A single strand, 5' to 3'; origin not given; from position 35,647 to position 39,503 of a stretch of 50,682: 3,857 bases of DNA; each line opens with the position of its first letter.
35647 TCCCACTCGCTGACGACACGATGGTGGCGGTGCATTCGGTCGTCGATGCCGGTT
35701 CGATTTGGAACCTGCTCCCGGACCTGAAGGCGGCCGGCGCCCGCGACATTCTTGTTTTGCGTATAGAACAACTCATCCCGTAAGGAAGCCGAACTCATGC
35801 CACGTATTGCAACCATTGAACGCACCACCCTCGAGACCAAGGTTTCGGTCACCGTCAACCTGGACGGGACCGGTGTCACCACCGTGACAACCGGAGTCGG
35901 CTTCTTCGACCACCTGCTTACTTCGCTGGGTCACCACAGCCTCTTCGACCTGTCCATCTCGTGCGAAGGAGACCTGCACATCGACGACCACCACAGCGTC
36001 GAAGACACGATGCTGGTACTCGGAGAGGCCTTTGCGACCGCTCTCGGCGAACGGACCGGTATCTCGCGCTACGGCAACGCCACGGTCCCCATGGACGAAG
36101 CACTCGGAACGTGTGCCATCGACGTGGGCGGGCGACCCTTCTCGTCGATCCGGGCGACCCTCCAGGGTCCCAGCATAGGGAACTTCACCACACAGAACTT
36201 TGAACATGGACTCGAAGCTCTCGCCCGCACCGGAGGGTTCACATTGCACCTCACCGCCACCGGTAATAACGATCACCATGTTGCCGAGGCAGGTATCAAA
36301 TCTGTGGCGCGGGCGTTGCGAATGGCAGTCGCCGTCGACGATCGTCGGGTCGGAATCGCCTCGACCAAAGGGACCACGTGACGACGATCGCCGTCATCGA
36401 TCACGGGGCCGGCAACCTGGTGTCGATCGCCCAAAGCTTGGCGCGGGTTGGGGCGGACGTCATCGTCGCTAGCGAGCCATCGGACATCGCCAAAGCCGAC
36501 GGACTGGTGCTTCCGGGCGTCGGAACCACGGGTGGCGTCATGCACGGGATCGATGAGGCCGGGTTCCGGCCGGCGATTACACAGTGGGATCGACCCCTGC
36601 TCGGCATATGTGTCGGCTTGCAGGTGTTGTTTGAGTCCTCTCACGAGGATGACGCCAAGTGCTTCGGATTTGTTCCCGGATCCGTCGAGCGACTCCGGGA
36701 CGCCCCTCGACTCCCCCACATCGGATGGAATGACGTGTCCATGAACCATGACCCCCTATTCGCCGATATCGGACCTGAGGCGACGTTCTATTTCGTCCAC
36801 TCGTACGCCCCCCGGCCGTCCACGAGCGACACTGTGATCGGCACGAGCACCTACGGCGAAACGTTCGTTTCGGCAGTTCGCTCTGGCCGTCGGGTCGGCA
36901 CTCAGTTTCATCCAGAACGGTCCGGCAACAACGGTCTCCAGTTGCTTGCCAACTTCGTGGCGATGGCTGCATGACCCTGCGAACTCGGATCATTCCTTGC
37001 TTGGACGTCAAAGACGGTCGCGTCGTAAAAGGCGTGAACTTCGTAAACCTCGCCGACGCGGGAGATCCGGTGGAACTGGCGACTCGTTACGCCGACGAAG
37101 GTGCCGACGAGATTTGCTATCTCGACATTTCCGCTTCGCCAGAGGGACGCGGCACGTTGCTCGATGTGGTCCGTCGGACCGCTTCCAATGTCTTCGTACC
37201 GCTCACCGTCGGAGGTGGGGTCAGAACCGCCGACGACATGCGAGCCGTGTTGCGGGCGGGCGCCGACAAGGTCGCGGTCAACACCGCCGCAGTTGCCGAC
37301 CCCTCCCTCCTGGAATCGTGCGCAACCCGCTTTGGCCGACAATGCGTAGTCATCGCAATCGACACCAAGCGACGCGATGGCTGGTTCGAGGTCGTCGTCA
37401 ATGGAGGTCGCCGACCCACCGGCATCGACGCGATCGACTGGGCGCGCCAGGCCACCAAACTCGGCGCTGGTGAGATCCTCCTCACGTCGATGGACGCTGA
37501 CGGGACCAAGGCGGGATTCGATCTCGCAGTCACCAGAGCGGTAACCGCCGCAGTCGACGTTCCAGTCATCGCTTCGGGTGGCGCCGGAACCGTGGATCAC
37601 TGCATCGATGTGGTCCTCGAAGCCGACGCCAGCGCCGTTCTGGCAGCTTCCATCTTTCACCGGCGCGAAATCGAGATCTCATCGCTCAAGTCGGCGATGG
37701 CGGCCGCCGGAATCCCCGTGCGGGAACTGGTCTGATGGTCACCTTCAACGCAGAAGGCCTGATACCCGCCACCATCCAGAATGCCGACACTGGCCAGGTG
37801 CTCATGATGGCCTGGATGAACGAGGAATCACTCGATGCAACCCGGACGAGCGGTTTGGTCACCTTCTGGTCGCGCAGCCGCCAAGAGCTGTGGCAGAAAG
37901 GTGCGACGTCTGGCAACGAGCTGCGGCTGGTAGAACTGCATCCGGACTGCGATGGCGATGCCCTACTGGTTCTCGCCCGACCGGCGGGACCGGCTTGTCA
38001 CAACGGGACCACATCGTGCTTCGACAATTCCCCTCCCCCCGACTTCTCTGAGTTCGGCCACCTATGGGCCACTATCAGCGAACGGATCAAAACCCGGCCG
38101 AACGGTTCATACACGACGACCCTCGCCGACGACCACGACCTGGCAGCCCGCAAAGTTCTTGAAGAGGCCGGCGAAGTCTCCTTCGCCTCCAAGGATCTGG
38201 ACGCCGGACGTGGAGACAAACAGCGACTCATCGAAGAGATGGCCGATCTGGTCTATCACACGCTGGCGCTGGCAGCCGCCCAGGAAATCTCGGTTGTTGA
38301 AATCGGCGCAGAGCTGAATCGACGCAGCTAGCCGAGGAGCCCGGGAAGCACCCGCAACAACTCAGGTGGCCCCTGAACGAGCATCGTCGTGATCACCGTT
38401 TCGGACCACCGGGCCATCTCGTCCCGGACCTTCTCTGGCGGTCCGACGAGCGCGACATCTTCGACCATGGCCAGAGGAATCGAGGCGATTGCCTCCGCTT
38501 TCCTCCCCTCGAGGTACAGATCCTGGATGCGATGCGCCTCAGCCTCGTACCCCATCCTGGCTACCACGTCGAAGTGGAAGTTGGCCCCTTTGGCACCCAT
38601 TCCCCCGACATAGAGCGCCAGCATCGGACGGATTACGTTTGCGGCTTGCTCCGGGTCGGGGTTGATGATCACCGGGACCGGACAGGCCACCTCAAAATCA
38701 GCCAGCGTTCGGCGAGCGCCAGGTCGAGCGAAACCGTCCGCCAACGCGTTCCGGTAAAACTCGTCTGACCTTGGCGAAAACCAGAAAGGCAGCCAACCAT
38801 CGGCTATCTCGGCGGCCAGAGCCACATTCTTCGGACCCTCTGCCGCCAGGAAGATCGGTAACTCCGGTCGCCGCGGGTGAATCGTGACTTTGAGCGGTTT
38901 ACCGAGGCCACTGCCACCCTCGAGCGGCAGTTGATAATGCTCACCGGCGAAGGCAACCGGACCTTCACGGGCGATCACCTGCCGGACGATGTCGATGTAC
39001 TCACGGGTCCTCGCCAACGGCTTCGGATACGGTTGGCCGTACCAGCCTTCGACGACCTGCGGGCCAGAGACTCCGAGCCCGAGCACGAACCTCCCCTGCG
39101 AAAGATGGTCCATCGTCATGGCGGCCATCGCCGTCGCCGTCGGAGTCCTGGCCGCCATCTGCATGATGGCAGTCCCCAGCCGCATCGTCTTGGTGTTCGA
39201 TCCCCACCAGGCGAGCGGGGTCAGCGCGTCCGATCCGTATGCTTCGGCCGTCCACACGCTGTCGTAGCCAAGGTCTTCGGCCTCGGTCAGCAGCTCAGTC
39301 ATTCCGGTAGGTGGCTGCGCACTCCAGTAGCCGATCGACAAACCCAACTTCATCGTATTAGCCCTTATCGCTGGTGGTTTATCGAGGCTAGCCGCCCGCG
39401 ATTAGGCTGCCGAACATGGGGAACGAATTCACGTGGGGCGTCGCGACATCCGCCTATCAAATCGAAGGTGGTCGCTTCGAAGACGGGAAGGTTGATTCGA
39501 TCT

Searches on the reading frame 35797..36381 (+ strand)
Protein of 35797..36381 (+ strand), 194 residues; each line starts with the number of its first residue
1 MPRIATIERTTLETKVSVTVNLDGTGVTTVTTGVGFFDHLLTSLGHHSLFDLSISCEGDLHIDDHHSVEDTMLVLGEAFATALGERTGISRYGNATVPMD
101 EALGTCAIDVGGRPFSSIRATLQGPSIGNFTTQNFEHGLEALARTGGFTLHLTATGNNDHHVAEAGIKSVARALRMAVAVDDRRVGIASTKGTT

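Call 9: search_protein_families(library=pfam, proteins=[window:35797-36381:+])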
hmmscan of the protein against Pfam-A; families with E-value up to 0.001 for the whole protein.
window:35797-36381:+ (194 aa): 1 family
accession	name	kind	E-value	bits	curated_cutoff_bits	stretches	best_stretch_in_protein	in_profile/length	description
PF00475.24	IGPD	-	9.1e-56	188.4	27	1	32-174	1-144/144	Imidazoleglycerol-phosphate dehydratase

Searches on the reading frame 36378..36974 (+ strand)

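Call 9: search_protein_families(library=pfam, proteins=[window:36378-36974:+])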
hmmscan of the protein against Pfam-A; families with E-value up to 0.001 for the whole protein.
window:36378-36974:+ (198 aa): 3 families
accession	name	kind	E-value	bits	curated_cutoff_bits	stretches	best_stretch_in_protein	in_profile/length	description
PF00117.34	GATase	-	3.1e-19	69.8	22.8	1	6-194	2-187/190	Glutamine amidotransferase class-I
PF01174.25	SNO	-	8.3e-06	26.2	27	1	18-195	12-184/188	SNO glutamine amidotransferase family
PF07685.20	GATase_3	-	0.00068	19.7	27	1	28-92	27-96/196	CobB/CobQ-like glutamine amidotransferase domain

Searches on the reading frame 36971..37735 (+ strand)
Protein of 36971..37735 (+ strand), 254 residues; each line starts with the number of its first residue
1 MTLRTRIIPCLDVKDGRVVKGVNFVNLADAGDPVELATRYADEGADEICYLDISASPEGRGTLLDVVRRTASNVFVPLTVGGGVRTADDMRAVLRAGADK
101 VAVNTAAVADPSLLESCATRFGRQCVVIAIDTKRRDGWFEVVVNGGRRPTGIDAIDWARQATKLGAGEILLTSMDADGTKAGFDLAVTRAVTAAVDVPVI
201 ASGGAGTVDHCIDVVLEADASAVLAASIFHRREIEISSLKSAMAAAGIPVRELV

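Call 9: search_protein_families(library=pfam, proteins=[window:36971-37735:+])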
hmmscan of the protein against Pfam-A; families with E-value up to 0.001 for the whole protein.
window:36971-37735:+ (254 aa): 5 families
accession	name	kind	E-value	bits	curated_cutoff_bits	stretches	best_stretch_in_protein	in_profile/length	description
PF00977.27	His_biosynth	-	9.1e-82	274.3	23.6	1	6-234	1-227/228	Histidine biosynthesis protein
PF03060.21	NMO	-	1.8e-06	28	28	0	62-106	180-224/331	Nitronate monooxygenase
PF01180.27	DHO_dh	-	2.9e-05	23.8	27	0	64-111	227-277/291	Dihydroorotate dehydrogenase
PF02581.23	TMP-TENI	-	0.00016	21.5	27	0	64-106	138-179/180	Thiamine monophosphate synthase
PF05690.20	ThiG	-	0.0002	21.3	23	0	66-107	166-207/247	Thiazole biosynthesis protein ThiG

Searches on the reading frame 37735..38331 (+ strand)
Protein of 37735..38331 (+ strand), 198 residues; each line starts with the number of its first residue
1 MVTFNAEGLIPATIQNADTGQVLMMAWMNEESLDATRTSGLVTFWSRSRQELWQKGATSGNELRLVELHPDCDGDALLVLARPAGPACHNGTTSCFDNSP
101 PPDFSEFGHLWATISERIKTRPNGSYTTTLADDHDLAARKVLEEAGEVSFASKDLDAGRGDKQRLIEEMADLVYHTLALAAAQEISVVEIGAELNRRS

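Call 9: search_protein_families(library=pfam, proteins=[window:37735-38331:+])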
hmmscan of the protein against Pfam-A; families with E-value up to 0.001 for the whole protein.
window:37735-38331:+ (198 aa): 2 families
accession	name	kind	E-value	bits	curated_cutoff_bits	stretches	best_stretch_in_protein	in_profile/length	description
PF01502.23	PRA-CH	-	4.3e-31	107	27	1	24-96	1-73/74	Phosphoribosyl-AMP cyclohydrolase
PF01503.22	PRA-PH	-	1.3e-17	64.4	21.3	1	111-197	5-85/86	Phosphoribosyl-ATP pyrophosphohydrolase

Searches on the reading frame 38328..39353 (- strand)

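Call 9: search_protein_families(library=pfam, proteins=[window:38328-39353:-])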
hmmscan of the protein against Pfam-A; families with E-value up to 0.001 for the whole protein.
window:38328-39353:- (341 aa): 1 family
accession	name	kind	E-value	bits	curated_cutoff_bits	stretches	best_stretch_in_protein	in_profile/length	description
PF00296.26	Bac_luciferase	-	8.9e-75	252.4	27.9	1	14-322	21-313/314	Luciferase-like monooxygenase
